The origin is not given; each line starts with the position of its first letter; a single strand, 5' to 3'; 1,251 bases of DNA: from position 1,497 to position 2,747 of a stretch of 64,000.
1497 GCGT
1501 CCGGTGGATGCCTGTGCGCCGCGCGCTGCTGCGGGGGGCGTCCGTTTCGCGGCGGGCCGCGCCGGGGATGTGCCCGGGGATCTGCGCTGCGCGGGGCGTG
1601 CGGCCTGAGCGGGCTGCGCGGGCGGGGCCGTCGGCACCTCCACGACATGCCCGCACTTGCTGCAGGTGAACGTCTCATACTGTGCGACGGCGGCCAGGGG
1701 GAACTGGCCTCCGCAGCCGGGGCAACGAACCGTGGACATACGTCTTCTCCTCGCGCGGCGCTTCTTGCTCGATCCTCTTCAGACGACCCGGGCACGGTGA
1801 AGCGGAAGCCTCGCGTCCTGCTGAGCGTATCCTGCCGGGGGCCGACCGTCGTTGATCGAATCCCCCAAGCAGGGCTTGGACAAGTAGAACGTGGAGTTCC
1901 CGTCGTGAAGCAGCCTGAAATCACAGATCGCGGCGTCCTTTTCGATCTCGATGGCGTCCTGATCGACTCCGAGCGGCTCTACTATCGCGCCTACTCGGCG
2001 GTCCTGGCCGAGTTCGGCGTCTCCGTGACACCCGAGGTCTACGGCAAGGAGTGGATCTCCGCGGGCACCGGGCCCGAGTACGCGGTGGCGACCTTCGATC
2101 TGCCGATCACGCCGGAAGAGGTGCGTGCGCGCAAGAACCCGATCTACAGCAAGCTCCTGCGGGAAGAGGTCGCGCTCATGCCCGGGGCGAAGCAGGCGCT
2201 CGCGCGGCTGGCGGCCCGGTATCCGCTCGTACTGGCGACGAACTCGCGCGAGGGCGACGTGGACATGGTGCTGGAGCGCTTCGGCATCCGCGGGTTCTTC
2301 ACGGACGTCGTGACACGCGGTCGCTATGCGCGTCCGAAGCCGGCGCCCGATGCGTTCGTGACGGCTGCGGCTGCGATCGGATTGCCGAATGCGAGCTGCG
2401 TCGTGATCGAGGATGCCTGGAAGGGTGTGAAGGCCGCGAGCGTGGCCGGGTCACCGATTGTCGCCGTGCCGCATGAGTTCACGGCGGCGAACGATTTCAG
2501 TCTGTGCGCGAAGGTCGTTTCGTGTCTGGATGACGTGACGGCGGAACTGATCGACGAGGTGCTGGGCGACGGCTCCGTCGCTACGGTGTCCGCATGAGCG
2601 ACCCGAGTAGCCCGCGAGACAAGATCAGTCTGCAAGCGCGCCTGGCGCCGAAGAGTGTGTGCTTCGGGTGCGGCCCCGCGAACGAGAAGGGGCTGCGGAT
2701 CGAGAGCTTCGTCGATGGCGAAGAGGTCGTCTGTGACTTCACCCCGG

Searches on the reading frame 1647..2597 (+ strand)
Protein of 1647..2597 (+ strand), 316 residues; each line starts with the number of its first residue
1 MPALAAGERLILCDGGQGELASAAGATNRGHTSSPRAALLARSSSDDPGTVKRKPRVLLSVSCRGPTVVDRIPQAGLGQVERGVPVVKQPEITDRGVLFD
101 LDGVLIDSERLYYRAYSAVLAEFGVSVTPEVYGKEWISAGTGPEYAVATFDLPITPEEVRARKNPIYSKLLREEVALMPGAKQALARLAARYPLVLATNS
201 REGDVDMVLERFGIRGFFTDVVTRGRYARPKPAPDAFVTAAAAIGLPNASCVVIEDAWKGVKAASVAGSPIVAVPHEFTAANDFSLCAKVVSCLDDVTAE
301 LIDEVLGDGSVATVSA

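Call 39: search_protein_families(library=pfam, proteins=[window:1647-2597:+], max_evalue=0.001)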
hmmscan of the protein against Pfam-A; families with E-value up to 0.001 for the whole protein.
window:1647-2597:+ (316 aa): 4 families
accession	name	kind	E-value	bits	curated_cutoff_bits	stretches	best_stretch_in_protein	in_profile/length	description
PF13419.12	HAD_2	-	7.3e-24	85.3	23.8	1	97-274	1-178/178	Haloacid dehalogenase-like hydrolase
PF00702.32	Hydrolase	-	1.1e-22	81.8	26.4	1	95-268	2-191/191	haloacid dehalogenase-like hydrolase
PF13242.12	Hydrolase_like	-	0.00029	21.1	22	1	230-283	3-57/75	HAD-hyrolase-like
PF13344.12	Hydrolase_6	-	0.00075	19.9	27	0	176-212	14-51/101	Haloacid dehalogenase-like hydrolase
